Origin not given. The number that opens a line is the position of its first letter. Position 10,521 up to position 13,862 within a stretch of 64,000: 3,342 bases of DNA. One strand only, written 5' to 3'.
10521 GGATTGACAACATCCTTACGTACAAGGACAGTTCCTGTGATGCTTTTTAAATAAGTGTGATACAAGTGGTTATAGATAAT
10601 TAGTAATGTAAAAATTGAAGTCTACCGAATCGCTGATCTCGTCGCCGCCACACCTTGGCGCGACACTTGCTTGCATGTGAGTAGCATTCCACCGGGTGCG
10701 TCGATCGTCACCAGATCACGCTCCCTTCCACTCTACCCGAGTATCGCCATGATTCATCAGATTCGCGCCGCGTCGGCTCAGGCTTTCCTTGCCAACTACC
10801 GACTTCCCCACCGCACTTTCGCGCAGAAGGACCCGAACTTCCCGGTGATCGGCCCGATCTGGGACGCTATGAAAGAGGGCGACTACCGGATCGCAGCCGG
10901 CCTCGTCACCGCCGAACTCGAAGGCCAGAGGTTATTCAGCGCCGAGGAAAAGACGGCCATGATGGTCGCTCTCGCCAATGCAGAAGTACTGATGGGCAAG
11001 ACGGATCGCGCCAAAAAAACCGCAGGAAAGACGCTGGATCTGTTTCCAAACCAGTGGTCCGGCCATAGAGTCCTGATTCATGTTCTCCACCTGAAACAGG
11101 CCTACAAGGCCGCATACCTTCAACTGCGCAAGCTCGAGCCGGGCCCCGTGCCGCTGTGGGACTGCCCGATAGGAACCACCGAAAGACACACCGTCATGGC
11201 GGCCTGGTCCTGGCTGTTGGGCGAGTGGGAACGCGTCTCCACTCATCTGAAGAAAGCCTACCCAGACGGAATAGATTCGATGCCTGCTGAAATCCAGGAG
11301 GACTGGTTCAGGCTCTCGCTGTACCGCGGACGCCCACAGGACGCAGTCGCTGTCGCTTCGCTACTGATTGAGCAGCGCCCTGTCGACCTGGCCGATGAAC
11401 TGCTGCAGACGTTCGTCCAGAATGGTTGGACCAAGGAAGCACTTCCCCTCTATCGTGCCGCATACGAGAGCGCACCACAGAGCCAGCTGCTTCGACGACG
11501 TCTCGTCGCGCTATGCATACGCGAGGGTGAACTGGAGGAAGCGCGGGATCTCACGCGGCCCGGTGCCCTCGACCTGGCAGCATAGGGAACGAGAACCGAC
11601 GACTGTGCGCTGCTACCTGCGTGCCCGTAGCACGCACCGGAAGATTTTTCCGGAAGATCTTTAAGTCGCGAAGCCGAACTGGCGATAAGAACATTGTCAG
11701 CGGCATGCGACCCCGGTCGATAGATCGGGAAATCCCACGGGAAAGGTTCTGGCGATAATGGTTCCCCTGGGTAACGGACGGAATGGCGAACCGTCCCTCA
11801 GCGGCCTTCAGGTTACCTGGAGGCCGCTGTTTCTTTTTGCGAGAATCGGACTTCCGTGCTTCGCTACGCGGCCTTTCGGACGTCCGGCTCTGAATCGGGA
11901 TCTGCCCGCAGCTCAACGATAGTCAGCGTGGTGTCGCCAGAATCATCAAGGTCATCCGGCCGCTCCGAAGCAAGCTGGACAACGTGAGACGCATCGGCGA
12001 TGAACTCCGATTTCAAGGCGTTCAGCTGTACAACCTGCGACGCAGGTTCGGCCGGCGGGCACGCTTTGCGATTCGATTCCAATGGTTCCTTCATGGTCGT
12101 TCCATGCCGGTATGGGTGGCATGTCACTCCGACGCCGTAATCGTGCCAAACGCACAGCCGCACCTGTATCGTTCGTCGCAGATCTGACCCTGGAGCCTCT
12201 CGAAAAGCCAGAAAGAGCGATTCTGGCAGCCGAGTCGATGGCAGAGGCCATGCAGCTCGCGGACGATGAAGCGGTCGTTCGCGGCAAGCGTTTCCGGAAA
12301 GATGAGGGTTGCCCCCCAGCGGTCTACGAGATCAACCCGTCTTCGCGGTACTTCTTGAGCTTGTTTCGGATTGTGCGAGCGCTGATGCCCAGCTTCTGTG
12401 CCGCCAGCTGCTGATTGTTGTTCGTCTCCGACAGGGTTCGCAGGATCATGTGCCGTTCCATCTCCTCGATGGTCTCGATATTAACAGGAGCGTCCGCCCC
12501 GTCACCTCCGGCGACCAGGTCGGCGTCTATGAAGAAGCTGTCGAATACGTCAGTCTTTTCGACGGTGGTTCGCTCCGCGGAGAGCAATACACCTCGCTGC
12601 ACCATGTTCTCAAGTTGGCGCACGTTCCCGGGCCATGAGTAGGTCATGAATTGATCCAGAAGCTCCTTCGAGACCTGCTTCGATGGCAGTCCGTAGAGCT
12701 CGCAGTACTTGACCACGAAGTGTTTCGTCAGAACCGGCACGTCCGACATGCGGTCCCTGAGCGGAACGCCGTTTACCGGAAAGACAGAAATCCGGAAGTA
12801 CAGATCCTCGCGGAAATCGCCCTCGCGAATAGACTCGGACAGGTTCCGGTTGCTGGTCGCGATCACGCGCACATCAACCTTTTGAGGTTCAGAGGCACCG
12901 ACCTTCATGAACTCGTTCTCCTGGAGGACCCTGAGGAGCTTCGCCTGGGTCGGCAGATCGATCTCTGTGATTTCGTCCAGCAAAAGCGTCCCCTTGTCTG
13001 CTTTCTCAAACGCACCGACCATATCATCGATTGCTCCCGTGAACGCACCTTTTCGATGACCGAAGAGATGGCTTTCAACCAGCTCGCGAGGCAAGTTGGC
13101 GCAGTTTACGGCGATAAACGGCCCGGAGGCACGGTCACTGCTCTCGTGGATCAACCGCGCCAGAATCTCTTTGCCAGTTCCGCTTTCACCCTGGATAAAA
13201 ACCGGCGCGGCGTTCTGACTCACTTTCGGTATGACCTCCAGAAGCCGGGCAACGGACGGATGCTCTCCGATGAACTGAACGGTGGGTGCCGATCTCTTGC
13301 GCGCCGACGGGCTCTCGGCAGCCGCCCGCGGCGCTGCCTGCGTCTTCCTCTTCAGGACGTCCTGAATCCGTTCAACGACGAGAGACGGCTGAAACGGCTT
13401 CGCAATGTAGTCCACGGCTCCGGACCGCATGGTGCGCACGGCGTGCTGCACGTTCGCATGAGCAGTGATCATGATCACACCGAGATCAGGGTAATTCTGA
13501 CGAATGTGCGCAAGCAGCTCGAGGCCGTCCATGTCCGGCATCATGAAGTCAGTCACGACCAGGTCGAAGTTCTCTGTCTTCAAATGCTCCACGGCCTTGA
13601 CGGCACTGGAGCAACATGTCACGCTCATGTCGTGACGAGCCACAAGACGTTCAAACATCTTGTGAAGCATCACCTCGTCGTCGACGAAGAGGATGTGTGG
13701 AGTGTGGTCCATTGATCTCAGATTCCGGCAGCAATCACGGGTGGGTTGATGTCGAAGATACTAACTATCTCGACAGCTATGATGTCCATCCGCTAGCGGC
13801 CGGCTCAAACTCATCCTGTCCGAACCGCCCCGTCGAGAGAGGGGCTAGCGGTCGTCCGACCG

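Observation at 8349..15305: Sigma-54 / sigma-28 regulatory island around an orphan PilB-like ATPase, with no pilus or flagellar structural genes in view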

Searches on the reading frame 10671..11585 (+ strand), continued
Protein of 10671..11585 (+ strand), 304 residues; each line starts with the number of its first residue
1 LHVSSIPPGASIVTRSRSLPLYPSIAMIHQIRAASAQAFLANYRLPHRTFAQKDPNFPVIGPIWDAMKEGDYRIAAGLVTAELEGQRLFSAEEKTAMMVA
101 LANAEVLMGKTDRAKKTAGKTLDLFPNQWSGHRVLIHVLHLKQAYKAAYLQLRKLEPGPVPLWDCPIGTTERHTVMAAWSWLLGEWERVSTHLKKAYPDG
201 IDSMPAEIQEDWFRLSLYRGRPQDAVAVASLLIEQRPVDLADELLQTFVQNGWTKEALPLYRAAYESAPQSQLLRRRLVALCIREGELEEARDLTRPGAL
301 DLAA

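Call 64: find_encoding_contigs(protein=P0101, flank=8000, max_places=1)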
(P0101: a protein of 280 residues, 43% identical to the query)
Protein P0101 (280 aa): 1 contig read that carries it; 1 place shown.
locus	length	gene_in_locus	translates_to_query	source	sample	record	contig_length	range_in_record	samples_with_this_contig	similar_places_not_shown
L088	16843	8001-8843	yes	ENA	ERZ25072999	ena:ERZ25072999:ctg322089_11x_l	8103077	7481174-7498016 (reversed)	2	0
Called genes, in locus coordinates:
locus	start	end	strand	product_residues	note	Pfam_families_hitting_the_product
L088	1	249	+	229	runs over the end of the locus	PF00460:Flg_bb_rod (weak), PF22692:LlgE_F_G_D1, PF06429:Flg_bbr_C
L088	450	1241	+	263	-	PF00460:Flg_bb_rod, PF22692:LlgE_F_G_D1, PF06429:Flg_bbr_C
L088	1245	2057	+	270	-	PF13144:ChapFlgA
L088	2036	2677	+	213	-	PF02107:FlgH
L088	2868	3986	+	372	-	PF02119:FlgI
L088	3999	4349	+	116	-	-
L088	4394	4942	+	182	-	PF05130:FlgN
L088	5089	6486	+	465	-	PF22638:FlgK_D1, PF06429:Flg_bbr_C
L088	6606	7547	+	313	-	PF00669:Flagellin_N, PF00700:Flagellin_C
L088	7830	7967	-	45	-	-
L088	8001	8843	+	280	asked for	PF13432:TPR_16 (faint), PF13428:TPR_14 (faint), PF14559:TPR_19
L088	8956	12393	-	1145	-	PF08450:SGL (faint), PF16819:DUF5074 (faint), PF23748:Beta-prop_LRRK2 (faint), PF07494:Reg_prop (weak), PF07495:Y_Y_Y, PF00512:HisKA (faint), PF02518:HATPase_c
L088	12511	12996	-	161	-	PF00293:NUDIX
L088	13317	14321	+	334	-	PF04087:DUF389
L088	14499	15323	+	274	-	PF01551:Peptidase_M23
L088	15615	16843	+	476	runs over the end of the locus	-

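Call 94: find_encoding_contigs(protein=P0029, flank=10000, max_places=1)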
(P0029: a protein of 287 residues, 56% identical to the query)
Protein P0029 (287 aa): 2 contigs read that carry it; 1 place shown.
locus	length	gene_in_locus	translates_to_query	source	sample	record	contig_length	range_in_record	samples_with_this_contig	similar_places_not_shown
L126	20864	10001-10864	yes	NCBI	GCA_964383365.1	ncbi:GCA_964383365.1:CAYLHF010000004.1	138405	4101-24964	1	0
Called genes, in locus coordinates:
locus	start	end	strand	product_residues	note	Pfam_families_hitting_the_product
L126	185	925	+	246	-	PF13444:Acetyltransf_5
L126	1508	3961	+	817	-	PF00561:Abhydrolase_1, PF12697:Abhydrolase_6, PF09335:VTT_dom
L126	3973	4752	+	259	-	PF02405:MlaE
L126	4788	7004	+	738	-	PF00324:AA_permease, PF03522:SLC12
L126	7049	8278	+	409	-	PF00278:Orn_DAP_Arg_deC, PF02784:Orn_Arg_deC_N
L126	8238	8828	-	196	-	PF01557:FAA_hydrolase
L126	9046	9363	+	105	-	PF00829:Ribosomal_L21p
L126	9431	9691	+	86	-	PF01016:Ribosomal_L27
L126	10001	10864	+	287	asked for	PF13428:TPR_14 (faint), PF14559:TPR_19 (weak)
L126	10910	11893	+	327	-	PF08668:HDOD, PF01966:HD (weak)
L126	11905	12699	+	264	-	PF00512:HisKA, PF02518:HATPase_c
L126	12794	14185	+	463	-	PF00072:Response_reg, PF00158:Sigma54_activat, PF14532:Sigma54_activ_2, PF07728:AAA_5, PF25601:AAA_lid_14, PF02954:HTH_8, PF13518:HTH_28 (weak), PF18024:HTH_50 (weak), +1 more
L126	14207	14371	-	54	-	-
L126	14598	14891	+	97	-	-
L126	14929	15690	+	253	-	PF04542:Sigma70_r2, PF04539:Sigma70_r3, PF08281:Sigma70_r4_2, PF04545:Sigma70_r4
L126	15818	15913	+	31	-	-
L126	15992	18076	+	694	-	PF13623:SurA_N_2, PF13624:SurA_N_3, PF13145:Rotamase_2, PF13616:Rotamase_3, PF00639:Rotamase, PF13145:Rotamase_2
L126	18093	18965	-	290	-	PF01678:DAP_epimerase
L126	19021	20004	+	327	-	PF02562:PhoH, PF13604:AAA_30, PF13245:AAA_19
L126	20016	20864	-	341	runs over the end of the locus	-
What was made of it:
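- L126 has TPR-HDOD-HK-activator-mini-fliA beside rplU-rpmA (call 94).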

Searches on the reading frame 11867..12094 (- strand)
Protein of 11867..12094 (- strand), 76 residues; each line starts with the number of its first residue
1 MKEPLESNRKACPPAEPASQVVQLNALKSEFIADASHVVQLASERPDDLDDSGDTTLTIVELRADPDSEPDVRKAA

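Call 78: search_protein_families(library=pfam, proteins=[window:11867-12094:-], max_evalue=10)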
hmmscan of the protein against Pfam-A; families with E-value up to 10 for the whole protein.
seq(76 aa): 0 families
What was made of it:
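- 11864..12163 (-): orf99, the 'small acidic ORF'. Its status is uncertain. No family hit (call 78).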

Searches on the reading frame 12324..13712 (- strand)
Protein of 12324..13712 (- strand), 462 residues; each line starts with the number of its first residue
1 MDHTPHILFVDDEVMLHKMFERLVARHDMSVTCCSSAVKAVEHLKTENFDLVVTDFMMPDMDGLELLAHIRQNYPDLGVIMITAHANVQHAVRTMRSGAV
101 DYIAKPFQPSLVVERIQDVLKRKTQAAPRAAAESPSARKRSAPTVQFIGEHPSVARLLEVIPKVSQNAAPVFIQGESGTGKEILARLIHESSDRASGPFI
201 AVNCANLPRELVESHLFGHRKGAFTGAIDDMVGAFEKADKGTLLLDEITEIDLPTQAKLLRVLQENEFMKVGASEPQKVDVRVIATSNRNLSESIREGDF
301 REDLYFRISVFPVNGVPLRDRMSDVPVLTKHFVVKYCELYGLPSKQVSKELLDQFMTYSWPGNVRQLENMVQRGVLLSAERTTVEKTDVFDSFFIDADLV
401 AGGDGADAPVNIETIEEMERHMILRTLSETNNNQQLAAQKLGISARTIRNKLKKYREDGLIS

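Call 4: search_protein_families(library=pfam, proteins=[window:12324-13712:-], max_evalue=0.01)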
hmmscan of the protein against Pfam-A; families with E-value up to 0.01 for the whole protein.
window:12324-13712:- (462 aa): 14 families
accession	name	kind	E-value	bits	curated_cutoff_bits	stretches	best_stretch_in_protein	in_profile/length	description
PF00158.32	Sigma54_activat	-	2.3e-66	223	20.2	1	148-313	2-167/168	Sigma-54 interaction domain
PF00072.30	Response_reg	-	1.2e-29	103.2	30.2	1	7-116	1-110/111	Response regulator receiver domain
PF14532.12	Sigma54_activ_2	-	3.8e-22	79.4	25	1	148-314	1-134/138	Sigma-54 interaction domain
PF25601.1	AAA_lid_14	-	8.9e-19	67.5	27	1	319-389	1-70/87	AAA+ ATPase lid domain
PF02954.25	HTH_8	-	3.4e-13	49.5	22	1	414-455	1-42/42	Bacterial regulatory protein, Fis family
PF07728.20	AAA_5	-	3e-08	34.2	22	1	170-290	1-124/139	AAA domain (dynein-related subfamily)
PF18024.7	HTH_50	-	1.8e-05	24.7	27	1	413-455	6-47/50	Helix-turn-helix domain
PF00004.35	AAA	-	0.00037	21.4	21.2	1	173-296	3-119/131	ATPase family associated with various cellular activities (AAA)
PF13518.12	HTH_28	-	0.0004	20.8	25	1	422-460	5-41/52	Helix-turn-helix domain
PF13191.12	AAA_16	-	0.0017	19.3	32.6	1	152-214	7-64/167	AAA ATPase domain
PF13556.12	HTH_30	-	0.0018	18.5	27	1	424-457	5-38/59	PucR C-terminal helix-turn-helix domain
PF13384.12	HTH_23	-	0.0039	17.4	24.6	0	416-460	3-46/50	Homeodomain-like domain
PF13412.12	HTH_24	-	0.0055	16.7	21.9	0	424-461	9-47/48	Winged helix-turn-helix DNA-binding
PF13551.12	HTH_29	-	0.0063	17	28.1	0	420-460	1-41/64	Winged helix-turn helix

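Call 5: search_protein_families(library=ncbifam, proteins=[window:12324-13712:-], max_evalue=0.001)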
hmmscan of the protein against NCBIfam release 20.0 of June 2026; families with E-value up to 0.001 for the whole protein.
window:12324-13712:- (462 aa): 119 families (the best 25 are shown)
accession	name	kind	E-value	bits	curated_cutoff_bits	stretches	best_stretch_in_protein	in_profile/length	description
TIGR01818.1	ntrC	equivalog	7e-120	400.9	558.6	1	7-454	1-462/463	nitrogen regulation protein NR(I)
NF008469.0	PRK11361.1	equivalog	5.7e-115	384.6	714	1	4-456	4-455/461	acetoacetate metabolism transcriptional regulator AtoC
NF050807.1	TransRegFlbDCaul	equivalog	1.3e-108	363.8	750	1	26-460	22-443/454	sigma-54-dependent transcriptional regulator FlbD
NF041946.1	LuxO_transreg_Vib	equivalog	9.3e-104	347.8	800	1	10-457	2-462/463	quorum-sensing sigma-54 dependent transcriptional regulator LuxO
NF008176.1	PRK10923.1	equivalog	2.4e-99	333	620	1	7-453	6-464/469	nitrogen regulation protein NR(I)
NF049963.1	RespRegFlgRCampy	domain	8.5e-97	324.7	750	1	7-456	3-428/429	fla regulon two-component system response regulator FlgR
TIGR02915.1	PEP_resp_reg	equivalog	2.9e-96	323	502.6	1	7-455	1-442/445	PEP-CTERM-box response regulator transcription factor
TIGR01817.1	nifA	equivalog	1.4e-95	321.1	528.85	1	119-386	169-436/534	nif-specific transcriptional activator NifA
NF051870.1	NAssimRespRegNtrX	equivalog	2.4e-94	316.8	600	1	6-453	3-448/452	nitrogen assimilation response regulator NtrX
NF007689.0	PRK10365.1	equivalog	7.2e-94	315.1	760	1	6-453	7-440/441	sigma-54-dependent response regulator transcription factor ZraR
NF003451.0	PRK05022.1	equivalog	5.9e-92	309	476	1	110-448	158-501/512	nitric oxide reductase transcriptional regulator NorR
NF011695.0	PRK15115.1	equivalog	2.9e-90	303.1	763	1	4-441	6-422/445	two-component system response regulator GlrR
NF038308.1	RNA_repair_RtcR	equivalog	3.2e-89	300.2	650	1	4-458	28-519/530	RNA repair transcriptional activator RtcR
NF041552.1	TF_PrdR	equivalog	9.7e-89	298.2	795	1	145-455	267-576/577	sigma-54 dependent transcriptional regulator PrdR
NF041906.1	V4R_TF_MobR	exception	8e-81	272.1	999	1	147-455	234-544/544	phenol degradation transcriptional regulator MobR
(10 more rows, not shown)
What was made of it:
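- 12324..13712 (-): FlrC/FleR/FlgR-type response regulator that activates sigma-54 promoters (REC-AAA+-HTH_8). Calls 4, 5.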

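Call 48: find_homologous_proteins(query=window:12324-13712:-, max_evalue=1e-100)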
Query window:12324-13712:- (462 aa): 933 proteins with E <= 1e-100 among 8000 candidates; the best 120 are listed.
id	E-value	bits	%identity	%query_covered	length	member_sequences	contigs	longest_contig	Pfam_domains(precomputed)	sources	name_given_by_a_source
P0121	0.0e+0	1025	100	100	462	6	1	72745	PF00158.33,PF25601.2,PF02954.26,PF18024.8,PF14532.13,PF07728.21,PF00072.31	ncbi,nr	ncbi:MAG: sigma-54-dependent Fis family transcriptional regulator [Rhodothermales bacterium]|nr:sigm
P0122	4.4e-256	868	84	100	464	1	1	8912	PF00158.33,PF25601.2,PF02954.26,PF14532.13,PF07728.21,PF00072.31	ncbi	-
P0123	1.3e-252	857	82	100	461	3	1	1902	PF00158.33,PF25601.2,PF02954.26,PF14532.13,PF07728.21,PF00072.31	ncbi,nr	ncbi:MAG: sigma-54 dependent transcriptional regulator [Rhodothermales bacterium]|nr:sigma-54 depend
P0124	3.3e-252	855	83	100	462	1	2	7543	PF00158.33,PF25601.2,PF02954.26,PF18024.8,PF14532.13,PF07728.21,PF00072.31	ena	-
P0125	1.2e-229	781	74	100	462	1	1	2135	PF00158.33,PF25601.2,PF02954.26,PF18024.8,PF14532.13,PF07728.21,PF00072.31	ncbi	-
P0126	1.7e-224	764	73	100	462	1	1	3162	PF00158.33,PF25601.2,PF02954.26,PF18024.8,PF14532.13,PF07728.21,PF00072.31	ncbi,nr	ncbi:MAG: sigma-54 dependent transcriptional regulator [Rhodothermia bacterium]|nr:sigma-54 dependen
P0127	6.2e-223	759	73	100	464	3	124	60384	PF00158.33,PF25601.2,PF02954.26,PF13518.13,PF18024.8,PF14532.13,PF07728.21,PF00072.31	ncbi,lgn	-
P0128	1.4e-220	751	73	100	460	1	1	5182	PF00158.33,PF25601.2,PF02954.26,PF00004.36,PF14532.13,PF07728.21,PF00072.31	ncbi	-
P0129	4.2e-206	703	68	100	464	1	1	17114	PF00158.33,PF13384.13,PF07724.21,PF25601.2,PF02954.26,PF14532.13,PF07728.21,PF00072.31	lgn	-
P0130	1.5e-203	695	68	99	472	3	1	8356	PF00158.33,PF07724.21,PF25601.2,PF02954.26,PF13518.13,PF18024.8,PF14532.13,PF07728.21,PF00072.31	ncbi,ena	-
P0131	2.6e-203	694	68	99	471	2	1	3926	PF00158.33,PF07724.21,PF25601.2,PF02954.26,PF13518.13,PF18024.8,PF14532.13,PF07728.21,PF00072.31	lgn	-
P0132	3.8e-203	694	67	100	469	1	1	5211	PF00158.33,PF07724.21,PF25601.2,PF02954.26,PF18024.8,PF14532.13,PF07728.21,PF00072.31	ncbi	ncbi:MAG TPA: sigma-54 dependent transcriptional regulator [Rhodothermales bacterium]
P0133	4.4e-203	693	69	100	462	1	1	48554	PF00158.33,PF25601.2,PF02954.26,PF13518.13,PF18024.8,PF14532.13,PF07728.21,PF00072.31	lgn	-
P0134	5.2e-203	693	67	99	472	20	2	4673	PF00158.33,PF07724.21,PF25601.2,PF02954.26,PF13518.13,PF18024.8,PF14532.13,PF07728.21,PF00072.31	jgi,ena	-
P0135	2.6e-202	691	68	100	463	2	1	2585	PF00158.33,PF13384.13,PF25601.2,PF02954.26,PF13518.13,PF18024.8,PF14532.13,PF07728.21,PF00072.31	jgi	-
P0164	2.6e-198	678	67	100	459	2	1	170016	PF00158.33,PF25601.2,PF02954.26,PF14532.13,PF07728.21,PF00072.31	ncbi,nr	ncbi:MAG: sigma-54-dependent Fis family transcriptional regulator [Rhodothermaceae bacterium]|nr:MAG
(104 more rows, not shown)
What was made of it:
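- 12324..13712 (-): JGI labels some orthologues FlrC (call 48).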

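Call 49: find_encoding_contigs(protein=P0164, flank=10000, max_places=1)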
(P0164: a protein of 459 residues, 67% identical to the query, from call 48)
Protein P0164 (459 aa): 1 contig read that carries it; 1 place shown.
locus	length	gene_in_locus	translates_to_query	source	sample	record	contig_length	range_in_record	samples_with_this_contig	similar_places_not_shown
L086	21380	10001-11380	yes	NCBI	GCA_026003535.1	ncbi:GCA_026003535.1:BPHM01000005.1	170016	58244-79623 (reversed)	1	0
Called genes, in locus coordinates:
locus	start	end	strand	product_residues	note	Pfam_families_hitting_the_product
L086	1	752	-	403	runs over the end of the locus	-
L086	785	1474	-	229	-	-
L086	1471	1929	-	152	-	PF02050:FliJ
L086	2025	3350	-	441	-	PF02874:ATP-synt_ab_N, PF00006:ATP-synt_ab, PF18269:T3SS_ATPase_C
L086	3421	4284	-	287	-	-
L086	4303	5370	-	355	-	PF14842:FliG_N, PF14841:FliG_M, PF14842:FliG_N (weak), PF01706:FliG_C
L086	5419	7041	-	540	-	PF01514:YscJ_FliF, PF08345:YscJ_FliF_C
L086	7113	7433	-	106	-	PF02049:FliE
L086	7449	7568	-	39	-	-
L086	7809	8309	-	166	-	PF06429:Flg_bbr_C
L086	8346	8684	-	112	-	-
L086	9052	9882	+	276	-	PF00512:HisKA (weak), PF02518:HATPase_c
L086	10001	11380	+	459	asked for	PF00072:Response_reg, PF00158:Sigma54_activat, PF14532:Sigma54_activ_2, PF07728:AAA_5, PF25601:AAA_lid_14, PF02954:HTH_8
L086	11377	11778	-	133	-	-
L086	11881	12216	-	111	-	PF05400:FliT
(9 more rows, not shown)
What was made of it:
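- On NtrC-family flagellar activator (FlrC/FleR/FlgR/FlbD): P0164 in L086 (call 49) and L126 (call 94).
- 12324..13712 (-): The 67%-identical orthologue P0164 lies inside a flagellar cluster directly after a 276-aa kinase (call 49).
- The activator orthologue (67% identity) lies between flgBC-fliEFGHIJ and fliS-fliD-fliT-flagellins, directly after a 276-aa HisKA/HATPase kinase (call 49).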
